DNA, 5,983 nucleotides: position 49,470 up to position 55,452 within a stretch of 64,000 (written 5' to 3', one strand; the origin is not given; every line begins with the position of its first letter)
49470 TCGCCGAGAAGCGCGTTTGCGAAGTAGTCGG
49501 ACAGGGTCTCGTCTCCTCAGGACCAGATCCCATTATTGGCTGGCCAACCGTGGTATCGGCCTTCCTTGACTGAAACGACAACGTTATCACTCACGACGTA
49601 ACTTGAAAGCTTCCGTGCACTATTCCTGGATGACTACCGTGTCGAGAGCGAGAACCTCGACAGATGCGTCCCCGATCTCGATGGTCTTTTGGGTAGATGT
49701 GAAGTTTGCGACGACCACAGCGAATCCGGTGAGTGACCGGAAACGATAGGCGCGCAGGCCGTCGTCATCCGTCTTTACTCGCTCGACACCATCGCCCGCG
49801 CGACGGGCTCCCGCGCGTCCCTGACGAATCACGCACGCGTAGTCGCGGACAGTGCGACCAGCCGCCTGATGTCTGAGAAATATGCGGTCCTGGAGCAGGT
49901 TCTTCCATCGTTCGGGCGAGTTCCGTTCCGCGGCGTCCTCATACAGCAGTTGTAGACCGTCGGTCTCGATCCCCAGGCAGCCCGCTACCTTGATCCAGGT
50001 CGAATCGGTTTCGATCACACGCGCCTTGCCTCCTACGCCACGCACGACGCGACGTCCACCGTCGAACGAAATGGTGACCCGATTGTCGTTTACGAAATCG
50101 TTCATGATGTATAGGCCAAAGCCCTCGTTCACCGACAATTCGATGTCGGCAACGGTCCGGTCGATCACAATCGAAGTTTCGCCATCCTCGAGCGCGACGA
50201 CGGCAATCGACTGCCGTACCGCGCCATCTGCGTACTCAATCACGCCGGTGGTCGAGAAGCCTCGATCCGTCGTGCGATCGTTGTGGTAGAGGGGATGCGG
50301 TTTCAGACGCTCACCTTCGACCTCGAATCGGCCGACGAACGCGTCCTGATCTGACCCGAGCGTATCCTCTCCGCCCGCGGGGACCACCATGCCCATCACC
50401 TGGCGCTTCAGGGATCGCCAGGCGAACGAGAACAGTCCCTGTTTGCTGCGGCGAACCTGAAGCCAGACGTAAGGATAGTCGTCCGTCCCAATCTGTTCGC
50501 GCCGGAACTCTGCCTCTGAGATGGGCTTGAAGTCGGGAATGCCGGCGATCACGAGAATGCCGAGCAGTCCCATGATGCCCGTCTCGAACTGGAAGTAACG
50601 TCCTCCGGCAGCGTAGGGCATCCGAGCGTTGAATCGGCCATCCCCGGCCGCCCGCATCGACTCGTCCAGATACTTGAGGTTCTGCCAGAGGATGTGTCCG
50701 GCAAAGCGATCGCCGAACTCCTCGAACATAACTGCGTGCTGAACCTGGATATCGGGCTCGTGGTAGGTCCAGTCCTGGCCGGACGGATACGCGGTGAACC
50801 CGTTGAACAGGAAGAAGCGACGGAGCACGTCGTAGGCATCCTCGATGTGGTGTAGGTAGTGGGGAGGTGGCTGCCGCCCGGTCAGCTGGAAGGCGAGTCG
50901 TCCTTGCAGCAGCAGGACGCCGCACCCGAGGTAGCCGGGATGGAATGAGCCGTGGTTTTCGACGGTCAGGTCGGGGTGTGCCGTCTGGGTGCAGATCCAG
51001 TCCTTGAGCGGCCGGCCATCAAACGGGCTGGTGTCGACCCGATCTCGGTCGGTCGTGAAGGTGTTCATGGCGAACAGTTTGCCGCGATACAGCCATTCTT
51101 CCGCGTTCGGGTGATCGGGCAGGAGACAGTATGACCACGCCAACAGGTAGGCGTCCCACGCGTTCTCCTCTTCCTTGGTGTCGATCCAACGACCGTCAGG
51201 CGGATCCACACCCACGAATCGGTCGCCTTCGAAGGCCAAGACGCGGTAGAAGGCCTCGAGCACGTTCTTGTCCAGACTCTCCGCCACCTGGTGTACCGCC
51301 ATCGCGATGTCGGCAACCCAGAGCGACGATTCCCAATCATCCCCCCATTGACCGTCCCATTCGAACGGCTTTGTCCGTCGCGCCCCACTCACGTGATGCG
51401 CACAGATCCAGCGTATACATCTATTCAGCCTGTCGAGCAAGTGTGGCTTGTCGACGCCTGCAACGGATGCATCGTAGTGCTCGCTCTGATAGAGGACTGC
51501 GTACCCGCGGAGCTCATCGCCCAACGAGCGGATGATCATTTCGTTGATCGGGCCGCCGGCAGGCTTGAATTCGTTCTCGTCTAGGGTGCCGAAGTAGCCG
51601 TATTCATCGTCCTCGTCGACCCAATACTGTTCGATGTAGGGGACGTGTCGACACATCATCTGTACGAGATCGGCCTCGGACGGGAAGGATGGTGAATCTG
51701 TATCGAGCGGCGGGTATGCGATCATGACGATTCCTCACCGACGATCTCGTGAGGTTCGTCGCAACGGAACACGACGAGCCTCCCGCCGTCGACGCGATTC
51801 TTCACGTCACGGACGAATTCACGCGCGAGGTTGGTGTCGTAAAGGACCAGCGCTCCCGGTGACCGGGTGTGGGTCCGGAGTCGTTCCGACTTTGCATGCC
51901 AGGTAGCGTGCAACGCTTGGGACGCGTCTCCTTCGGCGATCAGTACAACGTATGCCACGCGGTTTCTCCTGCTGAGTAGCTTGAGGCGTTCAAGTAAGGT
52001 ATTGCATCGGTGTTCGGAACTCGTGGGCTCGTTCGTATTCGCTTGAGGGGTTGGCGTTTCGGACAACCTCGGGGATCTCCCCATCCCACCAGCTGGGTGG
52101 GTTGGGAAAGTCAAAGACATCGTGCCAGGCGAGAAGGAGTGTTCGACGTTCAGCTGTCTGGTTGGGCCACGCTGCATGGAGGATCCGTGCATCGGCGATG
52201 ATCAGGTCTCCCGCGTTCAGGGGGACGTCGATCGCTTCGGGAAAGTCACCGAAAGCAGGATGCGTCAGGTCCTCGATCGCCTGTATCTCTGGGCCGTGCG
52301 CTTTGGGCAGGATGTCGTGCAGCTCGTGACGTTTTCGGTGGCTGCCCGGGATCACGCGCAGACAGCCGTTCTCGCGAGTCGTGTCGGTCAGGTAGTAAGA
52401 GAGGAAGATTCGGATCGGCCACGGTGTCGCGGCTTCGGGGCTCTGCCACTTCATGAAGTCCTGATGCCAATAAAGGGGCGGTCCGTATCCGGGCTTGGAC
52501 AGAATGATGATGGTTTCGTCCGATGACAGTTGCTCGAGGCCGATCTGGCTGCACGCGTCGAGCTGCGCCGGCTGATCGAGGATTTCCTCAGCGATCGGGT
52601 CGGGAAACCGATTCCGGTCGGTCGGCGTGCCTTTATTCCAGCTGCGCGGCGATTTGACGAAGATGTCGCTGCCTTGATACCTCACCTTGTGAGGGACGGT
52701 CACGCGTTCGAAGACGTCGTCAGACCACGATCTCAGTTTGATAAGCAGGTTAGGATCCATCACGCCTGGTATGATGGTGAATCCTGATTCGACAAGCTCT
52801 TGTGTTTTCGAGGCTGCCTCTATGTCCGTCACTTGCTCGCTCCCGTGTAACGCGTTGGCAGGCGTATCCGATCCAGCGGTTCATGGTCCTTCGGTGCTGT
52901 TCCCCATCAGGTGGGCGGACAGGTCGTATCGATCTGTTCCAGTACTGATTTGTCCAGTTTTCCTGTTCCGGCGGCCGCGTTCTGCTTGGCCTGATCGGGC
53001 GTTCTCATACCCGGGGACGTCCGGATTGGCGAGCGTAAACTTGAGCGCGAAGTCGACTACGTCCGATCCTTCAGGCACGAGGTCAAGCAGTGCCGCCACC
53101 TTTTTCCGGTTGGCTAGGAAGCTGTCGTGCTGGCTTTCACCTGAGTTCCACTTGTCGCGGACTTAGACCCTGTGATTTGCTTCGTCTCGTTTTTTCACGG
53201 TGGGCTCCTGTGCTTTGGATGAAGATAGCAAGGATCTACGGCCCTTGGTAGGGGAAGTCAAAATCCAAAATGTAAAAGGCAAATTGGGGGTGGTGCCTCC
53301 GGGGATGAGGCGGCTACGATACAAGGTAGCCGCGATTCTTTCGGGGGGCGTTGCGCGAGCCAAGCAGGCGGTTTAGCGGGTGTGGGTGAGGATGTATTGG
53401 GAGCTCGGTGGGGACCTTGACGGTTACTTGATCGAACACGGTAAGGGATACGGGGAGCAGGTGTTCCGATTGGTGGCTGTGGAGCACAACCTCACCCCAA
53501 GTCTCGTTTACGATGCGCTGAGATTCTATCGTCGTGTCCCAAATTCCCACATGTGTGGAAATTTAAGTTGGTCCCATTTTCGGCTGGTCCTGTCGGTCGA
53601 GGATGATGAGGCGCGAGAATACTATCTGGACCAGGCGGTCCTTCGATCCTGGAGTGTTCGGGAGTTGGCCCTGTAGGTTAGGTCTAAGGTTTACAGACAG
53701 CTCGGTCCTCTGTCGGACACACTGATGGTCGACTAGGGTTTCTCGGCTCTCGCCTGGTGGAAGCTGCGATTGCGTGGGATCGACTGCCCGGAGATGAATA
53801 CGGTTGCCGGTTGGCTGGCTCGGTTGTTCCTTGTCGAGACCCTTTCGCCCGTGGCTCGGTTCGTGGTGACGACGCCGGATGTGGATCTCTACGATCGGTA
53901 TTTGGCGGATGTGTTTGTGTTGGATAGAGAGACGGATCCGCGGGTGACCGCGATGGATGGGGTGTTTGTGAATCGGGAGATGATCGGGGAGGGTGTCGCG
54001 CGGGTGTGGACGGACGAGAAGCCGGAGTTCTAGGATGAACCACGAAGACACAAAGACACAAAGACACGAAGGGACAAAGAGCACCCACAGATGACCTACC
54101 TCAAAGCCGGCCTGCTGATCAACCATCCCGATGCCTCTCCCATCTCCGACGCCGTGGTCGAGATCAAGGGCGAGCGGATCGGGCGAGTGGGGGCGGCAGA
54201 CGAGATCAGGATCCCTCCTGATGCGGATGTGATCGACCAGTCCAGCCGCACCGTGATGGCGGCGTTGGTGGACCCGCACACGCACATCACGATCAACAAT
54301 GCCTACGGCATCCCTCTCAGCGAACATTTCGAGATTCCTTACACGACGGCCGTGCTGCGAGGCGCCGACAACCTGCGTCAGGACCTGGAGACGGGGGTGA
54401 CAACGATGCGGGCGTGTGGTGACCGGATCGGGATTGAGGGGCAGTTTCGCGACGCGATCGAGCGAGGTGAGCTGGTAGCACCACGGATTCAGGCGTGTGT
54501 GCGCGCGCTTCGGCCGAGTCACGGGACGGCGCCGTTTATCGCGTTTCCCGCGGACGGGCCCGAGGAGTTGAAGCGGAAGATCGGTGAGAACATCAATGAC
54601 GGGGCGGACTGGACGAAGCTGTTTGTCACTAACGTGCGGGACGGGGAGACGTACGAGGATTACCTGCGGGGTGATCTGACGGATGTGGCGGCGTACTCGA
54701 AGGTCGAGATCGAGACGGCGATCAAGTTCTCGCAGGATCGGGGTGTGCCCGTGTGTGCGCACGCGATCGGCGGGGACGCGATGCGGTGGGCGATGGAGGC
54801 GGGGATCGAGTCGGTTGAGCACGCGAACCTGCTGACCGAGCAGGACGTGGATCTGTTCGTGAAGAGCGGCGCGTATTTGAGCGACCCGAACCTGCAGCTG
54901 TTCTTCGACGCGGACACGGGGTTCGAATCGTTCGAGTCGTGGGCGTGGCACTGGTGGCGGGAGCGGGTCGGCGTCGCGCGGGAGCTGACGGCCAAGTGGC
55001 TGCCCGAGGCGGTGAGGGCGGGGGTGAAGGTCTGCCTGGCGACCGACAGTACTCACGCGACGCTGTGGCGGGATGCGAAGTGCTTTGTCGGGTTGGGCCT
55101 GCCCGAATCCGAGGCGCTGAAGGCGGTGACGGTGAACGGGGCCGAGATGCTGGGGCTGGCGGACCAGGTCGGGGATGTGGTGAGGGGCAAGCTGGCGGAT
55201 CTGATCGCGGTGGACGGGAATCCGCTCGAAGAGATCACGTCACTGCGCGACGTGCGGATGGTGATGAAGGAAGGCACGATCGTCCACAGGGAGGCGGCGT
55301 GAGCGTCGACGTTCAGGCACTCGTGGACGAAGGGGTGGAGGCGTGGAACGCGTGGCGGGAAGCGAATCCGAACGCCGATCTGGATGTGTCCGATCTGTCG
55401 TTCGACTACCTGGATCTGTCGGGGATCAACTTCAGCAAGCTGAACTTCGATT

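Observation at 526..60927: Roughly one third of the loci are disrupted: 17 internal stop codons, more than 12 frameshifts and several truncated remnants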

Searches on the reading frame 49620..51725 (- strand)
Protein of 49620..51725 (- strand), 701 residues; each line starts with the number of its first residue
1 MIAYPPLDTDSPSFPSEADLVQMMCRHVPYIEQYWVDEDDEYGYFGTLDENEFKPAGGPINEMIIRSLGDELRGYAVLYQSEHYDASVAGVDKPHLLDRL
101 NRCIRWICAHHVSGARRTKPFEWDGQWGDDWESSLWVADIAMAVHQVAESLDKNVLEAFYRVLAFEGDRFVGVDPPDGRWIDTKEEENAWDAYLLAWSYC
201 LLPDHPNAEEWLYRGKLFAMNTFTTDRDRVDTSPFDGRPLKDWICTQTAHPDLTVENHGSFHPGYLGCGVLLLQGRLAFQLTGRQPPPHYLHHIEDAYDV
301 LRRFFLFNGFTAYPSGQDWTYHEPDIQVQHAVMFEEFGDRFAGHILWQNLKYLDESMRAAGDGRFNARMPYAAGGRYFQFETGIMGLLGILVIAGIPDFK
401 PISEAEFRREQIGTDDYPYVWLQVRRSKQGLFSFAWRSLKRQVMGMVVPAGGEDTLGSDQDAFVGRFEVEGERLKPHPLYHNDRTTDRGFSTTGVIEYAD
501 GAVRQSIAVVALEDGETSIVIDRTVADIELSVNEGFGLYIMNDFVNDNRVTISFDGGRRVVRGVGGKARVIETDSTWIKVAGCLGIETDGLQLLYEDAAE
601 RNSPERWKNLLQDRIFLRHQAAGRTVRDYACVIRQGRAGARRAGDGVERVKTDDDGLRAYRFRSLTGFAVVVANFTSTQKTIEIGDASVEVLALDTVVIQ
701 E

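Call 8: find_encoding_contigs(protein=window:49620-51725:-, flank=10000, max_places=10)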
Protein window:49620-51725:- (701 aa): no gene with exactly this product is on record in the collection.
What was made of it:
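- Tried and rejected: Exact look-up of the 701-aa protein (call 8).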

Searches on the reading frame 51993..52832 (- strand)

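Call 32: search_protein_families(library=pfam, max_evalue=0.01, proteins=[window:51993-52832:-])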
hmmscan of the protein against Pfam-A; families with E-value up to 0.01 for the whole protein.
seq(280 aa): 1 family
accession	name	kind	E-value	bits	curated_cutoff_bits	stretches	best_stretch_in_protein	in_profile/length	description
PF05721.19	PhyH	-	1.9e-24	87.6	22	1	15-231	3-212/213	Phytanoyl-CoA dioxygenase (PhyH)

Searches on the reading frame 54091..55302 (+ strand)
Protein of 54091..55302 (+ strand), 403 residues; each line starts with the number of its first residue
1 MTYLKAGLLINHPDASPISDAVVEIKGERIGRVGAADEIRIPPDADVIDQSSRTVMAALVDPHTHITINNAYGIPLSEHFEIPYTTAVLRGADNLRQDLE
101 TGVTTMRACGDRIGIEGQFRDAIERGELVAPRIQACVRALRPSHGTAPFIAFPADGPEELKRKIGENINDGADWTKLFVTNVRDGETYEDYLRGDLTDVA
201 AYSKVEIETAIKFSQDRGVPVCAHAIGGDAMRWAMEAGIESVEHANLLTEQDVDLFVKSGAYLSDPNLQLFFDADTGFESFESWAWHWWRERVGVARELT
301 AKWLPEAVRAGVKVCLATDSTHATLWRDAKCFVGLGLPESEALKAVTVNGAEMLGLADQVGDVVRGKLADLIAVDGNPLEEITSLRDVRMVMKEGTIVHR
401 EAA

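Call 14: find_encoding_contigs(protein=window:54091-55302:+, flank=10000, max_places=8)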
Protein window:54091-55302:+ (403 aa): 6 contigs read that carry it; 5 places shown.
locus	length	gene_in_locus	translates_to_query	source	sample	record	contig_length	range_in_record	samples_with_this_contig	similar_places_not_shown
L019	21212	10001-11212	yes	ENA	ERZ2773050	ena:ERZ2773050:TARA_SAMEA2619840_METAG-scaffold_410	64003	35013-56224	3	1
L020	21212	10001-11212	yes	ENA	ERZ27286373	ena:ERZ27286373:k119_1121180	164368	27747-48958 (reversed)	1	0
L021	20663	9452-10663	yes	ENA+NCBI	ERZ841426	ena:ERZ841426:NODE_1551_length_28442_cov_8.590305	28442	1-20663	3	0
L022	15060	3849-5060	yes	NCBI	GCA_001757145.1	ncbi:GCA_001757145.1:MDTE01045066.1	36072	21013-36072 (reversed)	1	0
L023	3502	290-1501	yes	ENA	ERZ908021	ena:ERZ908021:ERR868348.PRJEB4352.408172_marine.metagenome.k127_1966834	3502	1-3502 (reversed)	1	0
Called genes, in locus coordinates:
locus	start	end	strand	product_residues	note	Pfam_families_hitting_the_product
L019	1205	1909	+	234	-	PF01073:3Beta_HSD, PF01370:Epimerase, PF16363:GDP_Man_Dehyd, PF13460:NAD_binding_10, PF02719:Polysacc_synt_2 (weak), PF07993:NAD_binding_4 (weak)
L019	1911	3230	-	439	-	-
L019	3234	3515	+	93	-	-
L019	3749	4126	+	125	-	-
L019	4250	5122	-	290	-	PF03328:HpcH_HpaI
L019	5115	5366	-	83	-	PF02515:CoA_transf_3 (weak)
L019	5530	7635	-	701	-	-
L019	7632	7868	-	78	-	-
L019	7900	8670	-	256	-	PF05721:PhyH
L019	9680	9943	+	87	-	-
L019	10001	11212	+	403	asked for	PF01979:Amidohydro_1, PF07969:Amidohydro_3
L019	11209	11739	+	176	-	-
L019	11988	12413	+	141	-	PF00072:Response_reg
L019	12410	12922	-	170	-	-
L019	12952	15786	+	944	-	PF13435:Cytochrome_C554 (weak), PF14559:TPR_19 (weak), PF12895:ANAPC3 (weak), PF13371:TPR_9, PF13424:TPR_12 (weak), PF13428:TPR_14 (weak), PF13432:TPR_16, PF14559:TPR_19, +9 more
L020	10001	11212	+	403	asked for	PF01979:Amidohydro_1, PF07969:Amidohydro_3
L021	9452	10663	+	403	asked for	PF01979:Amidohydro_1, PF07969:Amidohydro_3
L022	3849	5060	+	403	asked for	PF01979:Amidohydro_1, PF07969:Amidohydro_3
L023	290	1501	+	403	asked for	PF01979:Amidohydro_1, PF07969:Amidohydro_3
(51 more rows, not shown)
